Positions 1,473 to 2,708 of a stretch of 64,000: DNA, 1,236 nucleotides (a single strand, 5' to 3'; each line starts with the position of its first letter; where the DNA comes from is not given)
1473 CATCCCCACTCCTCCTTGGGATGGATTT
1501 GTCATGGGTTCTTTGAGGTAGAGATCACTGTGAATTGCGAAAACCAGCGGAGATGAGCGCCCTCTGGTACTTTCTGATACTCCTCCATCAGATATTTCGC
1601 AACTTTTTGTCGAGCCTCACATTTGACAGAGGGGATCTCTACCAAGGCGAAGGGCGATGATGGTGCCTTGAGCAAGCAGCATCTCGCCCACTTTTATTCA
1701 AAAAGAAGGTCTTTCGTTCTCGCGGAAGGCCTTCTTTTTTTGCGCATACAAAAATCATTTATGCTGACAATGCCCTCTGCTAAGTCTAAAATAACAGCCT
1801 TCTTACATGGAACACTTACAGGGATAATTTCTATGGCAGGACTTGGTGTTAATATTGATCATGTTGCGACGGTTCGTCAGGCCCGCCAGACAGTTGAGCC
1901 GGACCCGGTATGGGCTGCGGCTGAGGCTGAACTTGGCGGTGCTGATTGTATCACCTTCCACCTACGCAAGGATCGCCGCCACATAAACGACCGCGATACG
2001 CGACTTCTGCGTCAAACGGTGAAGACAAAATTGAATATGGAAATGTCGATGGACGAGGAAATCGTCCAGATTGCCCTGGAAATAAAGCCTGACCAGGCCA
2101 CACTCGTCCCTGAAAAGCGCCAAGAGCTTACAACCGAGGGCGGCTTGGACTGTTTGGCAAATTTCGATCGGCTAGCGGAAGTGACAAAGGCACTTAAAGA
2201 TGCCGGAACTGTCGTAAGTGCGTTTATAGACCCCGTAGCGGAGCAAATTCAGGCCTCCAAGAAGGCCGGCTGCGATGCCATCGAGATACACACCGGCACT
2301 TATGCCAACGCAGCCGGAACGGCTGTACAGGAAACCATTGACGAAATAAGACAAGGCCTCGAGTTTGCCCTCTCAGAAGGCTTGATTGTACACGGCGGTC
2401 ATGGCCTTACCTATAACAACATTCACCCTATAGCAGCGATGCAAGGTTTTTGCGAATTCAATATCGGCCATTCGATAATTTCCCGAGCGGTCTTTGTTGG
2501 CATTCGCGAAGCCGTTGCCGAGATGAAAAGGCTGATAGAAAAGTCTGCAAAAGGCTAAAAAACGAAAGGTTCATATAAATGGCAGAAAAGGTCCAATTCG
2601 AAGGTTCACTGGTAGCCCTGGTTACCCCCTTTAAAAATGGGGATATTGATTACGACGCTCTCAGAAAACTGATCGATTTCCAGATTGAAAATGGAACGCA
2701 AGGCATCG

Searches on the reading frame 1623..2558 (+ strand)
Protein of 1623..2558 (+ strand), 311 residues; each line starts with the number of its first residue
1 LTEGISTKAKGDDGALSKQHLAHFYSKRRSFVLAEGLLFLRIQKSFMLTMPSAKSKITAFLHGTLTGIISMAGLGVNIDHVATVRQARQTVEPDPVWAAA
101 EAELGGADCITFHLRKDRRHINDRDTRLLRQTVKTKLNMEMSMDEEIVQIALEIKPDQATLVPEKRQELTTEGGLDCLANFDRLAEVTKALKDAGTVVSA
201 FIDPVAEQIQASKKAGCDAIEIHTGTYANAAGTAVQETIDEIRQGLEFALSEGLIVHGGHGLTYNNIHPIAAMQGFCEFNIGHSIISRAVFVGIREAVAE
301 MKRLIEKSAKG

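Call 68: find_encoding_contigs(protein=window:1623-2558:+, flank=10000, max_places=2)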
Protein window:1623-2558:+ (311 aa): no gene with exactly this product is on record in the collection.
